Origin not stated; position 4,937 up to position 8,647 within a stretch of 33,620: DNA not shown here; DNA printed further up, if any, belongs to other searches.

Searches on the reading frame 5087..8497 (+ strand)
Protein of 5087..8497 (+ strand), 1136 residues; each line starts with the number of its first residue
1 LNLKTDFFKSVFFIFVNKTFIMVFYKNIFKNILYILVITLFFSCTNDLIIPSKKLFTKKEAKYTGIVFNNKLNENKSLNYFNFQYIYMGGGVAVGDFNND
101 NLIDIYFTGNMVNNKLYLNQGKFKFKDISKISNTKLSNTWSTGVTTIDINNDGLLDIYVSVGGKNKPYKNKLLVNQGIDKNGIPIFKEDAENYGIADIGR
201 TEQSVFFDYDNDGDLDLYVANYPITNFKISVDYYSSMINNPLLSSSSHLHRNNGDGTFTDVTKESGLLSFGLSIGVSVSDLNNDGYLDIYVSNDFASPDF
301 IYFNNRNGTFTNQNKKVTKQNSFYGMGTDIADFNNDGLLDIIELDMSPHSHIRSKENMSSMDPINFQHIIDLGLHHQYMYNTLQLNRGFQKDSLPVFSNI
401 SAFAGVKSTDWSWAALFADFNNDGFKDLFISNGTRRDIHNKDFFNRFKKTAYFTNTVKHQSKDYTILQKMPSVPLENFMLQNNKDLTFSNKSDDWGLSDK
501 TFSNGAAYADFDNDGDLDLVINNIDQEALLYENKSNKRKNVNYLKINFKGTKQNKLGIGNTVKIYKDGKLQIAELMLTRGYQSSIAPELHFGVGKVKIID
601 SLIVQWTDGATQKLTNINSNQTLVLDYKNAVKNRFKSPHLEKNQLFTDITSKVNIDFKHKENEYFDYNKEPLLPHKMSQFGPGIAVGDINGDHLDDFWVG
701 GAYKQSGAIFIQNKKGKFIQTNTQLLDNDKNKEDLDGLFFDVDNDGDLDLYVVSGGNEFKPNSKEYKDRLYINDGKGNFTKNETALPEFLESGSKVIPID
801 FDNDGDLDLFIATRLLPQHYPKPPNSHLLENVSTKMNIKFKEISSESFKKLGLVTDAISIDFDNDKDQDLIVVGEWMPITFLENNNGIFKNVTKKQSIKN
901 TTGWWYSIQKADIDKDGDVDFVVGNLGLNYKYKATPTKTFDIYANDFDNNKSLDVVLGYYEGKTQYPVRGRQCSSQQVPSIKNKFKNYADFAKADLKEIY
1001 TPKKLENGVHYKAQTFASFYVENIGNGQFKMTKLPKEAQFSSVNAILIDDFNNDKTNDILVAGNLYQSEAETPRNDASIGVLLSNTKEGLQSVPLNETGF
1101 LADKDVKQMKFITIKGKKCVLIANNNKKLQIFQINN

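Call 5: search_protein_families(library=pfam, proteins=[window:5087-8497:+])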
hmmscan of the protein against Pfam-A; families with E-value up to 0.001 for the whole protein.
window:5087-8497:+ (1136 aa): 3 families
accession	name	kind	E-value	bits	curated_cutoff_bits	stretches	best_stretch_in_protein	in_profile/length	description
PF13517.12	FG-GAP_3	-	1e-69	231.5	26.9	7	96-159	1-61/61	FG-GAP-like repeat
PF01839.29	FG-GAP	-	3.5e-22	78.3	22.1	1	276-307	5-31/37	FG-GAP repeat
PF07593.17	UnbV_ASPIC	-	5.7e-20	71.4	23.4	1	557-623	1-67/68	ASPIC and UnbV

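Call 80: search_protein_families(library=ncbifam, proteins=[window:5087-8497:+], max_evalue=1e-10)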
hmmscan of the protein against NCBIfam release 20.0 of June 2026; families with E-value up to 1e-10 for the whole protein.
window:5087-8497:+ (1136 aa): 0 families
